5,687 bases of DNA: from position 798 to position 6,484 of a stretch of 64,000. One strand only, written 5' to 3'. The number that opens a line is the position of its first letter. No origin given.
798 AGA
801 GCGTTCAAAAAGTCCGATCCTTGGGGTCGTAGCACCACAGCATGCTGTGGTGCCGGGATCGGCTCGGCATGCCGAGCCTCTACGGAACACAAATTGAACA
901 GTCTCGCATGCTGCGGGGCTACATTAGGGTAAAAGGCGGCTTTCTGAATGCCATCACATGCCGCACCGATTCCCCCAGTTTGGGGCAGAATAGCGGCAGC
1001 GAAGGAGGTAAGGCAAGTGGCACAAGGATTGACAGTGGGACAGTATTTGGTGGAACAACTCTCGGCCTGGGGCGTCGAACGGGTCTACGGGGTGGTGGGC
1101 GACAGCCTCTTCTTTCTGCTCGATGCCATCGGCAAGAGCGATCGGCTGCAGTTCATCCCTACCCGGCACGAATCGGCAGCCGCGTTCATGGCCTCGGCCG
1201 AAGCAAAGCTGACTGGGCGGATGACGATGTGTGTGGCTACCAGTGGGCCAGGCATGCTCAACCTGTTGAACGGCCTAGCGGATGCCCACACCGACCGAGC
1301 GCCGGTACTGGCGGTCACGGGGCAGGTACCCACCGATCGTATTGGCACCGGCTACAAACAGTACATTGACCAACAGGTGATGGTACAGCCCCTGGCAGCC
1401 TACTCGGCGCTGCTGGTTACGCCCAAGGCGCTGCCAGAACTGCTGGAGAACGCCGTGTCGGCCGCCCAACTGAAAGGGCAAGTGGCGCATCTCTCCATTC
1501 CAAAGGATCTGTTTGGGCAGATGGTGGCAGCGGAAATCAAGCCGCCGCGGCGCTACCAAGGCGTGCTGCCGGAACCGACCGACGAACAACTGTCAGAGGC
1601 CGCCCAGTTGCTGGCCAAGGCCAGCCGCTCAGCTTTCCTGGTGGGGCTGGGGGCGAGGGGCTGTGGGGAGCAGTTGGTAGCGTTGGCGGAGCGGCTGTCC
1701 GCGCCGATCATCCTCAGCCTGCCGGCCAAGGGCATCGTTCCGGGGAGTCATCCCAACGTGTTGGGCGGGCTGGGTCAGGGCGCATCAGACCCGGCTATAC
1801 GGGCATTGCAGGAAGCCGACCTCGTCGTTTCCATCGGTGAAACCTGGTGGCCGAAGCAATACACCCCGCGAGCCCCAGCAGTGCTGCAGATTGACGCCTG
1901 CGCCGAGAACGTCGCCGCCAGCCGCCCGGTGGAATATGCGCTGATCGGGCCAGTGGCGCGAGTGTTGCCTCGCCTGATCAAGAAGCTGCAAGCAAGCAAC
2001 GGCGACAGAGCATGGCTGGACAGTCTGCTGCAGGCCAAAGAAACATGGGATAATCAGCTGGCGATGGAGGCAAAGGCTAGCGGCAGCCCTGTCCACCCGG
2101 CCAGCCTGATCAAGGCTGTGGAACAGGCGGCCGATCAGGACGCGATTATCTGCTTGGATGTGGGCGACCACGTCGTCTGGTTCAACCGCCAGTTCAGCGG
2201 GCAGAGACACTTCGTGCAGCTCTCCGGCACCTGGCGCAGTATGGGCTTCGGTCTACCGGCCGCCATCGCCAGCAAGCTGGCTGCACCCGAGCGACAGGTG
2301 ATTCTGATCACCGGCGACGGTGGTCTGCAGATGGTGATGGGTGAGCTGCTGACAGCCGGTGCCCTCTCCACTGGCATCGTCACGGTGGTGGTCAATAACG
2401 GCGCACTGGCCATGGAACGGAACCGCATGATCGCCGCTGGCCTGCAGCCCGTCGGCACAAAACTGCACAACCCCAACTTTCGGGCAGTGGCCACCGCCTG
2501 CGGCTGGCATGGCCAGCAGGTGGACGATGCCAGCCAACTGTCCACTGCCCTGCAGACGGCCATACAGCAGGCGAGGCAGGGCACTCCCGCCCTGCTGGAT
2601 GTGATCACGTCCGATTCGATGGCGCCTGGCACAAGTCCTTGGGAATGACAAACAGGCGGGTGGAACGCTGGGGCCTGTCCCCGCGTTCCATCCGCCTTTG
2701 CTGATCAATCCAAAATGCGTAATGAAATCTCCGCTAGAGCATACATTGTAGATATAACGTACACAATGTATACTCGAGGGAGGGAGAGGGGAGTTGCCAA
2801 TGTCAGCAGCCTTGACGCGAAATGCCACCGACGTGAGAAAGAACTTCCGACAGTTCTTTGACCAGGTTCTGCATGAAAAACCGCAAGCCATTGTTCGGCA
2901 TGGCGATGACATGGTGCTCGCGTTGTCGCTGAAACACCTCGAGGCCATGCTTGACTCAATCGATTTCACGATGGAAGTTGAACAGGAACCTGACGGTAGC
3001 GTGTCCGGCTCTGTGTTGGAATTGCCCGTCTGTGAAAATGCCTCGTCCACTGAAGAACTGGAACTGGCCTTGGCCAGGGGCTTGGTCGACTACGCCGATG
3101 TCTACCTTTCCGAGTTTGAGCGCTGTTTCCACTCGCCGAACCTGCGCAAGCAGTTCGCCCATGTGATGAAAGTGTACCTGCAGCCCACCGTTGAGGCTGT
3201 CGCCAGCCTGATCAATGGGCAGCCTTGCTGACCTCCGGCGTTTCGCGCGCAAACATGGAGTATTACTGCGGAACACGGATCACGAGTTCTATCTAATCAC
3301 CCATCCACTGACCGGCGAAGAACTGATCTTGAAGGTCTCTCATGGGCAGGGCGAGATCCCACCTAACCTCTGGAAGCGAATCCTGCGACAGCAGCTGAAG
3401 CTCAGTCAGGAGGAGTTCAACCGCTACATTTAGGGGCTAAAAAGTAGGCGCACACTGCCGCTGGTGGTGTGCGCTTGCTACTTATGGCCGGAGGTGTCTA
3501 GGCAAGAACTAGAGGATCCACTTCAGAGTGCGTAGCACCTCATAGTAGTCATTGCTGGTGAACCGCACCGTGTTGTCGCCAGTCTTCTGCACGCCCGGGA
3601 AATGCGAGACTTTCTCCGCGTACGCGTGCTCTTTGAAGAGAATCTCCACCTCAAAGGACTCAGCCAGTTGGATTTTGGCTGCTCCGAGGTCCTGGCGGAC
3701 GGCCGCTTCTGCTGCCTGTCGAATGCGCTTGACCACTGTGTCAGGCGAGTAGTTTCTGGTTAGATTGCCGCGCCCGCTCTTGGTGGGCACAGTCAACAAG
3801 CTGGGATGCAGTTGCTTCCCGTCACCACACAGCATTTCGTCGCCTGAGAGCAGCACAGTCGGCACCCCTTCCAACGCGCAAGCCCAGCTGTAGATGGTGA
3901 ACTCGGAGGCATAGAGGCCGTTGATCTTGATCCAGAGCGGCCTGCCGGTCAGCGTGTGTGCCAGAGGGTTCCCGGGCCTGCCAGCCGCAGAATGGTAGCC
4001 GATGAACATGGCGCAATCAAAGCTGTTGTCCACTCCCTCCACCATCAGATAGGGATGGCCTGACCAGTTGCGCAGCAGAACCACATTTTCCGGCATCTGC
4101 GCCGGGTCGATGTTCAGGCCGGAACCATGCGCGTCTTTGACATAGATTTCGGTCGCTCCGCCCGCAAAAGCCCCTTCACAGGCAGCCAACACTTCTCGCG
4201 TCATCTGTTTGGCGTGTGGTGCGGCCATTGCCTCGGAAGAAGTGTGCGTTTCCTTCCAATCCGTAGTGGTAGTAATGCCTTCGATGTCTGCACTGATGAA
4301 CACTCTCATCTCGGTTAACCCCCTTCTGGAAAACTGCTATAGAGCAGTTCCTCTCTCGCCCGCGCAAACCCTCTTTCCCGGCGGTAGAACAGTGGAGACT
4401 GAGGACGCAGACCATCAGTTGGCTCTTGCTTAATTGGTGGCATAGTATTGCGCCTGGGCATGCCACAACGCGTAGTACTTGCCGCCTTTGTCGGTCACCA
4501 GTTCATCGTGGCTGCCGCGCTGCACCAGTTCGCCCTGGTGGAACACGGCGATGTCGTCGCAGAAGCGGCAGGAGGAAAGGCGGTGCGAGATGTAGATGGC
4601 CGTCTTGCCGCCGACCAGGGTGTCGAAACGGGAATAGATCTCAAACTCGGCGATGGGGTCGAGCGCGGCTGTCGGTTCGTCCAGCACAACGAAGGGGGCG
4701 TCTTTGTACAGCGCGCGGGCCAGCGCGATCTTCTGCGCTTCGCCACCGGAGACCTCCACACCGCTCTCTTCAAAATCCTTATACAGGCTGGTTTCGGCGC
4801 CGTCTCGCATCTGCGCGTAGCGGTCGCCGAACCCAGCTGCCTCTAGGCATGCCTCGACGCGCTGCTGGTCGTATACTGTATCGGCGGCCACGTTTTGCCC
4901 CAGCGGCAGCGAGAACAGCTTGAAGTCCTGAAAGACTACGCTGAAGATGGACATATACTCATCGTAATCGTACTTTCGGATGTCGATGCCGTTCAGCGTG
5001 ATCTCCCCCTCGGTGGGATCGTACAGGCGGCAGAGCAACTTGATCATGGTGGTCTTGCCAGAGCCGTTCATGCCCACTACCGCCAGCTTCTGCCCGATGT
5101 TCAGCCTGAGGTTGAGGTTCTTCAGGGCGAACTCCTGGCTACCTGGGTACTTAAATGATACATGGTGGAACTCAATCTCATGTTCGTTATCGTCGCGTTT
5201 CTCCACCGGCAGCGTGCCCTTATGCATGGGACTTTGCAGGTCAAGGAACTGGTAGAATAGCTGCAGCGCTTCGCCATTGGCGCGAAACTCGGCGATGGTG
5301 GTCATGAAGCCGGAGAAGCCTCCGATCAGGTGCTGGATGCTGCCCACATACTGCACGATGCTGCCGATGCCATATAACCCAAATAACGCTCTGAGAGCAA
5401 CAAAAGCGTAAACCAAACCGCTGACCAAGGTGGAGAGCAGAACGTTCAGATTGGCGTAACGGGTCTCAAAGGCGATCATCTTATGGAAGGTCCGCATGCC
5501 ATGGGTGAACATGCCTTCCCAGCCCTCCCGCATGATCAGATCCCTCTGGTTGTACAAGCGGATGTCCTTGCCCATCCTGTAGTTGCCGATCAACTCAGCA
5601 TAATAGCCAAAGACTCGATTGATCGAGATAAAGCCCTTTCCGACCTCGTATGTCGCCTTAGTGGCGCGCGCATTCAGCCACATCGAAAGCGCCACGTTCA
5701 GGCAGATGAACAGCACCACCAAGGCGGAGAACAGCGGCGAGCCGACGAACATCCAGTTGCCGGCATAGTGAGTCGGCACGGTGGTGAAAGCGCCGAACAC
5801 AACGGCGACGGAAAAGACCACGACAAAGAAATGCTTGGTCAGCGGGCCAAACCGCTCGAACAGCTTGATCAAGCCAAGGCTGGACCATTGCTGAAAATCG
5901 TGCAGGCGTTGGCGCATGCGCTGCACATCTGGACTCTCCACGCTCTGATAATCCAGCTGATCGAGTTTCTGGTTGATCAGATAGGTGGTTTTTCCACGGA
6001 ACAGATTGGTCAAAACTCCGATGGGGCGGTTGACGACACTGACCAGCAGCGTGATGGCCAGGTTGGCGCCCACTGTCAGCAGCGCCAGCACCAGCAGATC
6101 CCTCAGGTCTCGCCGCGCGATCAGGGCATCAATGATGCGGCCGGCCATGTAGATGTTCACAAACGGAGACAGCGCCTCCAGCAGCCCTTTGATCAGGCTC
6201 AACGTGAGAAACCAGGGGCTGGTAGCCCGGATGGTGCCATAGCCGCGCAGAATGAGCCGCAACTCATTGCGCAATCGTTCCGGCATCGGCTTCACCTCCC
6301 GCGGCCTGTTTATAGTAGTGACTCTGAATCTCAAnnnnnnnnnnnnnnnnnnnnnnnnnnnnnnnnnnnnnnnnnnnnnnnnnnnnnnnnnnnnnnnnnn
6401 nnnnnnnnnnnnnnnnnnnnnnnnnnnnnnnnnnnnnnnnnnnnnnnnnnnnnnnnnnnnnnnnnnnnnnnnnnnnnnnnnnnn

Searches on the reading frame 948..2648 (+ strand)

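Call 45: search_protein_families(library=pfam, proteins=[window:948-2648:+], max_evalue=0.00001)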
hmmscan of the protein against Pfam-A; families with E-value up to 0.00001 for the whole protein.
window:948-2648:+ (566 aa): 3 families
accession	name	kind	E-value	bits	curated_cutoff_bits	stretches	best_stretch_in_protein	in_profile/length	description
PF02776.23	TPP_enzyme_N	-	8.4e-36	122.8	26.8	1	29-143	2-117/119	Thiamine pyrophosphate enzyme, N-terminal TPP binding domain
PF02775.26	TPP_enzyme_C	-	2.6e-33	115.4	21.9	1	404-552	1-151/151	Thiamine pyrophosphate enzyme, C-terminal TPP binding domain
PF00205.28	TPP_enzyme_M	-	3.9e-27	95.1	30.4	1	216-343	2-137/137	Thiamine pyrophosphate enzyme, central domain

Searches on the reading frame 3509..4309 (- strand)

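Call 45: search_protein_families(library=pfam, proteins=[window:3509-4309:-], max_evalue=0.00001)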
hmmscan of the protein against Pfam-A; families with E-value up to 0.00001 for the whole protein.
window:3509-4309:- (266 aa): 1 family
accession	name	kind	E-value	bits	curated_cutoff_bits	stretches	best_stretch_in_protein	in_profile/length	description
PF04951.18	Peptidase_M55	-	4.5e-80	269.3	25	1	1-263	1-263/264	D-aminopeptidase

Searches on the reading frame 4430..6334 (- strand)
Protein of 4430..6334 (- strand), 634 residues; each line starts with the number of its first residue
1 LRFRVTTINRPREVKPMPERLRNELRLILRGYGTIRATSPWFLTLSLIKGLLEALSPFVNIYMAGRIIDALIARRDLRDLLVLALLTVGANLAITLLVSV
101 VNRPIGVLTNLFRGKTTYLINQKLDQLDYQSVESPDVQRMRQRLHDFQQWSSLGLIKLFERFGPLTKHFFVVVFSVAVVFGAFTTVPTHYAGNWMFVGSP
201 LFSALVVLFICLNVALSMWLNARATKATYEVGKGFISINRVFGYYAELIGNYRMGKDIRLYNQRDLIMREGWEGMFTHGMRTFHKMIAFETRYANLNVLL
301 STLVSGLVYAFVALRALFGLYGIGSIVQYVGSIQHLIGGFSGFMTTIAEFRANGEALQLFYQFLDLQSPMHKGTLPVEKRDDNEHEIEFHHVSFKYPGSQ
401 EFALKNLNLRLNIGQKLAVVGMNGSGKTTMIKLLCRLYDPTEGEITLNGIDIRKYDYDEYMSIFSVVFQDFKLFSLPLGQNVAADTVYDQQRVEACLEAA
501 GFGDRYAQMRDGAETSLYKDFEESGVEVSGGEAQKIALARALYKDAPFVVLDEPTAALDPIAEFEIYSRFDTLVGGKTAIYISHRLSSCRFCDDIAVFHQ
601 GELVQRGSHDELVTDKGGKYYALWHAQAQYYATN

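Call 45: search_protein_families(library=pfam, proteins=[window:4430-6334:-], max_evalue=0.00001)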
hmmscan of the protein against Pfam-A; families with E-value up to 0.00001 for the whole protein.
window:4430-6334:- (634 aa): 1 family
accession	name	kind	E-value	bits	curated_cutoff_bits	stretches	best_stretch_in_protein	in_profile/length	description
PF00005.33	ABC_tran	-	1.4e-28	100.7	25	1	404-556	1-137/137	ABC transporter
